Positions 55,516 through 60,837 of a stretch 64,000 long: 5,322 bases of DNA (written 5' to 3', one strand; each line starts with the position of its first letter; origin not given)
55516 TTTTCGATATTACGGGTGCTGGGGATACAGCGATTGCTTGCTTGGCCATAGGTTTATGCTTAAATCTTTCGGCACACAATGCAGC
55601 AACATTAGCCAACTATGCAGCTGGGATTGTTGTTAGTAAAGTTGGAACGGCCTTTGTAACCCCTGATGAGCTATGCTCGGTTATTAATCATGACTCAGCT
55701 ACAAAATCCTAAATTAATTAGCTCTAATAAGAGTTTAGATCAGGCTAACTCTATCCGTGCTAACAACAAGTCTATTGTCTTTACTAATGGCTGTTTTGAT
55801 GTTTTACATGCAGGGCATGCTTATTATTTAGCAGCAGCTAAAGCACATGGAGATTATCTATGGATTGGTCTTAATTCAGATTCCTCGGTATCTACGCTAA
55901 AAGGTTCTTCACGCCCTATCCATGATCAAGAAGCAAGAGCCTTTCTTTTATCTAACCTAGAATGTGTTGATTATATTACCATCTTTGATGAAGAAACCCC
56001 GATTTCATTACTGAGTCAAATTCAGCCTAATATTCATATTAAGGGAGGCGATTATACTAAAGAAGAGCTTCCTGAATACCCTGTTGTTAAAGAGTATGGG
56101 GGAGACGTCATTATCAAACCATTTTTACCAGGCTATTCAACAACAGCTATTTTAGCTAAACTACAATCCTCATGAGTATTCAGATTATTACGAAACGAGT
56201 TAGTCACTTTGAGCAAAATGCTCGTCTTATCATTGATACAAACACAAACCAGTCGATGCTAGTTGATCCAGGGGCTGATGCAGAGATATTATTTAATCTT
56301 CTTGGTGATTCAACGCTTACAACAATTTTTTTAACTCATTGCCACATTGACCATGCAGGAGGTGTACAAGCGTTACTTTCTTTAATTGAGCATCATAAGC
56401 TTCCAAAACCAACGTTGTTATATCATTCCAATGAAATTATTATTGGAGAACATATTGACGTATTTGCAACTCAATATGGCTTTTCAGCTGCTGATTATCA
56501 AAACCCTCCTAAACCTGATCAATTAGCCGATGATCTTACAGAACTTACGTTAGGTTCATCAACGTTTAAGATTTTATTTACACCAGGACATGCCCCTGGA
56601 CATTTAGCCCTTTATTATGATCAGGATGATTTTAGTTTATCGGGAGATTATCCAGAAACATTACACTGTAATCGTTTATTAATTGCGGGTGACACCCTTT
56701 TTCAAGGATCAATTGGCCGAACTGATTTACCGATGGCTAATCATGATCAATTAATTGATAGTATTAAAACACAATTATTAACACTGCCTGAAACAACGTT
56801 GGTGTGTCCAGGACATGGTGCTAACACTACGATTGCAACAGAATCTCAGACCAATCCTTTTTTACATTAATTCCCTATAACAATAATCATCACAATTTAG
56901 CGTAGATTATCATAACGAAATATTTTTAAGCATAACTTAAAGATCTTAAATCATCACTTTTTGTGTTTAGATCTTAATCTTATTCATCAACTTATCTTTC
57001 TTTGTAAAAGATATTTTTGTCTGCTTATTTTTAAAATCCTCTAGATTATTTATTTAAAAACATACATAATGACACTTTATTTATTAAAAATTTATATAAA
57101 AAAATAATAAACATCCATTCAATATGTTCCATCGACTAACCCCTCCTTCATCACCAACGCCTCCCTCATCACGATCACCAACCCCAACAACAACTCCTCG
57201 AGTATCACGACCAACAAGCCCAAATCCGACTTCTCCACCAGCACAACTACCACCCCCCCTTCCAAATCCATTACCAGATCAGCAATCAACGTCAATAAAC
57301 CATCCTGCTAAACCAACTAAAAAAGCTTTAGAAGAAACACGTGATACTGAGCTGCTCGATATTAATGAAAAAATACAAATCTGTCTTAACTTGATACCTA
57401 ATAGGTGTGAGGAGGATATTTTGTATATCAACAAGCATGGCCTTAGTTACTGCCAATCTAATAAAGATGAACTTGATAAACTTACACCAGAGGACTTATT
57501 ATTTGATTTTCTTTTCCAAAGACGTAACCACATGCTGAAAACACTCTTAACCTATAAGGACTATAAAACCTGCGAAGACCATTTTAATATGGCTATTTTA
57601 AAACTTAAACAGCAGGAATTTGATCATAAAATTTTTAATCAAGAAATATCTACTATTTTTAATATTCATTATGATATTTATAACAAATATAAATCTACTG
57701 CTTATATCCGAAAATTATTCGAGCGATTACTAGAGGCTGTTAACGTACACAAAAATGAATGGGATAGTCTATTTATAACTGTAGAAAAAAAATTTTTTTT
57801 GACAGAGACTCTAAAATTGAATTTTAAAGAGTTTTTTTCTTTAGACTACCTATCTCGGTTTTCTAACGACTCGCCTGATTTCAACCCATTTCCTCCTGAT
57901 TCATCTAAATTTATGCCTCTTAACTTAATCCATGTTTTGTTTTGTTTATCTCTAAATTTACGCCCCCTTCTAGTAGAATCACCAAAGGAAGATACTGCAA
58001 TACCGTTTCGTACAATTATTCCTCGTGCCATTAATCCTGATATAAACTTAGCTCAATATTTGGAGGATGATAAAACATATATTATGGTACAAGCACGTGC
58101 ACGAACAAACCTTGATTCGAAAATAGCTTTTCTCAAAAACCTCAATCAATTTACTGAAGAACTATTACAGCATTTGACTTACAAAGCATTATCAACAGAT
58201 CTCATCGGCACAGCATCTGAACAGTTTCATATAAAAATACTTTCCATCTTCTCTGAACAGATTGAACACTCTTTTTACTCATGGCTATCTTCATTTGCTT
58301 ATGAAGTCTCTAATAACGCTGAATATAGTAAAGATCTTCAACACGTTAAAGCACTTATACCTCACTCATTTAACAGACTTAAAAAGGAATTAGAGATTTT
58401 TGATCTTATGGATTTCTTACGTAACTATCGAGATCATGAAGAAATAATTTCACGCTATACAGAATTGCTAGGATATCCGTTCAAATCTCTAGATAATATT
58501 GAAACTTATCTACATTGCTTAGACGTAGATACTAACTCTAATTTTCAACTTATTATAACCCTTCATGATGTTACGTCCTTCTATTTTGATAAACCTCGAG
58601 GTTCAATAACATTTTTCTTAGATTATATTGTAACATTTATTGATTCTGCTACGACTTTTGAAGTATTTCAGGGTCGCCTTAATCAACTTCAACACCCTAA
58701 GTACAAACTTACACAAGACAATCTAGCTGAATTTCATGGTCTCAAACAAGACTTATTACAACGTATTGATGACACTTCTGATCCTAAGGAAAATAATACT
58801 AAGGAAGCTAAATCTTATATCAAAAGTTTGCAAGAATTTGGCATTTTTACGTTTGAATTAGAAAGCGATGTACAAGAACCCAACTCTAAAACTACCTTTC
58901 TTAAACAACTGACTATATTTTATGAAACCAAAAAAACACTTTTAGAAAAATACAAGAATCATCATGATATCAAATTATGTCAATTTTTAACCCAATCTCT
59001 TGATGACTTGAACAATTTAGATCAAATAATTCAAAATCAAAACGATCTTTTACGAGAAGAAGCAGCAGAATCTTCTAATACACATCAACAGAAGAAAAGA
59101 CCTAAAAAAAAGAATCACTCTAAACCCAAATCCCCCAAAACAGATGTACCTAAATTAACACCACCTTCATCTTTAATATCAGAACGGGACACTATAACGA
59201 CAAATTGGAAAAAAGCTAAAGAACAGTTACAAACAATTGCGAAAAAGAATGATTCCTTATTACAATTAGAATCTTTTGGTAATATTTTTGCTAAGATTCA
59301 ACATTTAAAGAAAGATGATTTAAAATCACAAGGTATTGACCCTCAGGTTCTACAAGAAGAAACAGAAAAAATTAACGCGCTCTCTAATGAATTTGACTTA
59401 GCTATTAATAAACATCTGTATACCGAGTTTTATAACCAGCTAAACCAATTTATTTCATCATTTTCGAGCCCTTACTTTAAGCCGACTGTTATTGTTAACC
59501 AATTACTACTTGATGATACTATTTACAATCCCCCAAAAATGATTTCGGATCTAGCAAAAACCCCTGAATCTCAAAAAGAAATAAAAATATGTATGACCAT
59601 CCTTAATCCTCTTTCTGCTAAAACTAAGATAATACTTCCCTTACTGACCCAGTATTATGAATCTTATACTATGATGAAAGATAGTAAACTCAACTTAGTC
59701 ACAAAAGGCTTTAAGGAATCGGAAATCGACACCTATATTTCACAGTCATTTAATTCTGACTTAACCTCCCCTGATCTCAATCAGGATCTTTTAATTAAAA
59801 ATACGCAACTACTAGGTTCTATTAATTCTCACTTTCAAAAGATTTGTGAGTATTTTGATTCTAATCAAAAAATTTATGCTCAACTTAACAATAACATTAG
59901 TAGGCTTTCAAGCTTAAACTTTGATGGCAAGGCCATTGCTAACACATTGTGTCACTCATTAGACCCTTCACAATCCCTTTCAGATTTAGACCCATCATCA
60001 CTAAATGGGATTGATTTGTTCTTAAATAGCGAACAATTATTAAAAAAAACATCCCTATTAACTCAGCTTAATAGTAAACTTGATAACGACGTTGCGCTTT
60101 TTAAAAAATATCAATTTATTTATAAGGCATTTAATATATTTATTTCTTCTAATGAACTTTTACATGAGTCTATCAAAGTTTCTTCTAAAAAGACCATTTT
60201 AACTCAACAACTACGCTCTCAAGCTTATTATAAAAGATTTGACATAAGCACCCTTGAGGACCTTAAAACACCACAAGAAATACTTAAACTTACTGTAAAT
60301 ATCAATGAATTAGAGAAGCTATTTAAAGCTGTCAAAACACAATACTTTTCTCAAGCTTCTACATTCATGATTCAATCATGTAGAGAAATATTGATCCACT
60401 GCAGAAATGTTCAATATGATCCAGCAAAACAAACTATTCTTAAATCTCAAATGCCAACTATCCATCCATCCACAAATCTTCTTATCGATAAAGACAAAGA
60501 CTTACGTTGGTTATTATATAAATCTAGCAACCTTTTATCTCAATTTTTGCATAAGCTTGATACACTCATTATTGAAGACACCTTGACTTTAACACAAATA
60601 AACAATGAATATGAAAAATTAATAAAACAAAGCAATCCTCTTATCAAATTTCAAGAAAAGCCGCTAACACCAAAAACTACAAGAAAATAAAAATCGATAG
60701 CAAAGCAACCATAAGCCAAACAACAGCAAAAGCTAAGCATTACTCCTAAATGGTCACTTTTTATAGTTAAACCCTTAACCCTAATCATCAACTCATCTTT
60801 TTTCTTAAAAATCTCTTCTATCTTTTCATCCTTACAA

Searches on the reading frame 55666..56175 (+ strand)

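Call 9: search_protein_families(library=pfam, proteins=[window:55666-56175:+], max_evalue=0.01)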
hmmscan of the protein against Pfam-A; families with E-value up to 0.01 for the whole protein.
window:55666-56175:+ (169 aa): 1 family
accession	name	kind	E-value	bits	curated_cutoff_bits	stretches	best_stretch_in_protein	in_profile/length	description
PF01467.32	CTP_transf_like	-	7.5e-15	55.7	21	1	39-162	1-130/133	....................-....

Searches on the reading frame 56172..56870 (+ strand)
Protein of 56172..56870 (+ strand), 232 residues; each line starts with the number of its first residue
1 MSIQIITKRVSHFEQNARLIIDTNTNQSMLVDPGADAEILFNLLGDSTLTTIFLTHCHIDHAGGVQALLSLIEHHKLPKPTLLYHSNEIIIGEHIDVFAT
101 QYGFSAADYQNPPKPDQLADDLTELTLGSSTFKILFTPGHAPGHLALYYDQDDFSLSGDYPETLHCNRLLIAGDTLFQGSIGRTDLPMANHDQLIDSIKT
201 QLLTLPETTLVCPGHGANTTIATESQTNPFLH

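Call 9: search_protein_families(library=pfam, proteins=[window:56172-56870:+], max_evalue=0.01)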
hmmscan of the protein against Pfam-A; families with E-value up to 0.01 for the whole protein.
window:56172-56870:+ (232 aa): 3 families
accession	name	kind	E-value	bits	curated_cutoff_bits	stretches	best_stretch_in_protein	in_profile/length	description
PF00753.33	Lactamase_B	-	1.4e-25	90.8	22.7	2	20-159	11-149/196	Metallo-beta-lactamase superfamily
PF12706.13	Lactamase_B_2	-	0.0015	18.6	27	1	29-70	3-52/200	Beta-lactamase superfamily domain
PF19583.5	ODP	-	0.0064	16.8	27.2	0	14-160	2-136/194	ODP family beta lactamase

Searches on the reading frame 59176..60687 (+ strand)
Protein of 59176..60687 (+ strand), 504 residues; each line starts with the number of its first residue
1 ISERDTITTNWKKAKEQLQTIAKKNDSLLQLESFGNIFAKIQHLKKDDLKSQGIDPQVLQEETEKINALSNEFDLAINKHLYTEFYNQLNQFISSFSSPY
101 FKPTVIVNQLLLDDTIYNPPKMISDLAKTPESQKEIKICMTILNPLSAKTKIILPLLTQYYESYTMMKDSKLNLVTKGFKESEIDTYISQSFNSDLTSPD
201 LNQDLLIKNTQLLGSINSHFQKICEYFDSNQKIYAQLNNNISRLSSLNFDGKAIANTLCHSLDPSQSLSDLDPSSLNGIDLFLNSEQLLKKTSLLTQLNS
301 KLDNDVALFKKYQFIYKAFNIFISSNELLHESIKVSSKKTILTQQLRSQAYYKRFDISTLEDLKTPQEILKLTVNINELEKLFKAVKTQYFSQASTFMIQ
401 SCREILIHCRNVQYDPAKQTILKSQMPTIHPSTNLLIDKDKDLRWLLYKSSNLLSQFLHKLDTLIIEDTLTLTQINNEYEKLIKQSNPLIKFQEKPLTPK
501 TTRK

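Call 85: predict_structure(alignment_id=A4)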
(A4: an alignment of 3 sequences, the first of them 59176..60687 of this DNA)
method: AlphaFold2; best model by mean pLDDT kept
length: 504 residues; sequences in the alignment: 3
mean_pLDDT: 54.0   pTM: 0.41
mean pLDDT of the five models: 54.0, 50.2, 50.0, 44.7, 36.9
residues with pLDDT >= 90: 0; 70-90: 110; 50-70: 159; < 50: 235
segments of 3 or more residues with pLDDT < 50: 1-11, 13-15, 17-56, 58-151, 194-201, 349-353, 358-367, 410-447, 488-504
pLDDT, mean of each block of 10 residues (from residue 1): 43 46 35 32 39 44 39 32 37 35 34 34 33 35 38 58 74 80 77 48 66 82 85 88 73 79 80 61 68 87 71 60 60 53 53 48 46 55 53 59 58 45 37 29 47 59 55 62 55 38 31
secondary structure, 60 per line:
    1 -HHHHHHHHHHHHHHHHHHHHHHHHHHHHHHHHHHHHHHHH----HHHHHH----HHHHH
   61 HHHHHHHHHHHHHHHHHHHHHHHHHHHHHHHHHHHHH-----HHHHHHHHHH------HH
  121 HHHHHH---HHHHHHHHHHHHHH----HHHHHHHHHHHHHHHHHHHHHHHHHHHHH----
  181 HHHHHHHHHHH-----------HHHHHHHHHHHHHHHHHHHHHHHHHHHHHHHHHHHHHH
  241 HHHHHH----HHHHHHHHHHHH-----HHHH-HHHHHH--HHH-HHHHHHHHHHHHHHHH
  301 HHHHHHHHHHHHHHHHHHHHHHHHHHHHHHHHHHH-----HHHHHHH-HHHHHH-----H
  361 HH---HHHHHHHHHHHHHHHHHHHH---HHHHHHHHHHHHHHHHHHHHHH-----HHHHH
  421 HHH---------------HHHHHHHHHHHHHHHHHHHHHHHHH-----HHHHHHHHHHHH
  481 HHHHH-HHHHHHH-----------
elements in order: H2-41 H46-51 H56-97 H103-112 H119-126 H130-143 H148-176 H181-191 H203-246 H251-262 H268-271 H273-278 H285-335 H341-347 H349-354 H366-385 H389-410 H416-423 H439-463 H469-485 H487-493

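Call 87: fold_search(model_id=the predicted structure, library=pdb)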
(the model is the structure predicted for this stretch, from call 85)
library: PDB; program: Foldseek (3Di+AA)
matches with E <= 10: 135; with E <= 0.001: 0
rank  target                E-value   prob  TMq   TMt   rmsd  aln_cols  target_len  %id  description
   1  1tr2_A                1.9e-01  0.21  0.15  0.09  32.4       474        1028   11  Crystal structure of human full-length vinculin (residues 1-1066) (released 2005-11-15)
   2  8dmo_A                3.0e-01  0.13  0.10  0.09  27.8       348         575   14  Structure of open, inward-facing MsbA from E. coli (released 2022-12-14)
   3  6p6j_A                3.0e-01  0.11  0.10  0.09  28.9       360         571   10  Structure of YbtPQ importer with substrate Ybt-Fe bound (released 2020-03-04)
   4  1tr2_B                3.8e-01  0.14  0.14  0.08  30.7       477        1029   10  Crystal structure of human full-length vinculin (residues 1-1066) (released 2005-11-15)
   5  9cpb_5T               5.6e-01  0.09  0.10  0.15  36.0       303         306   16  Atomic model of bovine Fallopian tube cilia doublet microtubule (48-nm periodicity) (released 2024-10-30)
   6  9cpb_5V               6.4e-01  0.08  0.10  0.15  34.8       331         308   15  Atomic model of bovine Fallopian tube cilia doublet microtubule (48-nm periodicity) (released 2024-10-30)
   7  6nr7                  8.2e-01  0.08  0.12  0.07  31.2       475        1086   11  Rerefinement of chicken vinculin (released 2020-01-29)
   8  6bpp_B                9.4e-01  0.07  0.10  0.09  28.8       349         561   14  E. coli MsbA in complex with LPS and inhibitor G092 (released 2018-05-02)
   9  6bpl_B                1.0e+00  0.07  0.09  0.09  31.3       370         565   14  E. coli MsbA in complex with LPS and inhibitor G907 (released 2018-05-02)
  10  7rro_B8               1.0e+00  0.06  0.10  0.12  41.3       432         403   14  Structure of the 48-nm repeat doublet microtubule from bovine tracheal cilia (released 2021-10-27)
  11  8j7t_A                1.1e+00  0.10  0.11  0.18  22.1       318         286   12  Cryo-EM structure of hZnT7-Fab complex in zinc-unbound state, determined in outward-facing conformation (released 2023-09-20)
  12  9oci_B                1.2e+00  0.06  0.10  0.09  33.0       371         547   14  Transporter associated with antigen processing (TAP) bound to the viral protein rhUS6 in the outward-facing open state (released 2025-09-10)
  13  9cpc_3J               1.3e+00  0.06  0.12  0.15  41.5       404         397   14  Atomic model of porcine brain ventricles cilia doublet microtubule (48-nm periodicity) (released 2024-10-23)
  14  9fur_A                1.4e+00  0.05  0.09  0.08  30.4       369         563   13  MsbA in LMNG inward-facing narrow (released 2025-03-19)
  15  6uzl_A                1.4e+00  0.04  0.08  0.08  28.7       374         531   16  Cryo-EM structure of nucleotide-free MsbA reconstituted into peptidiscs, conformation 2 (released 2020-03-04)
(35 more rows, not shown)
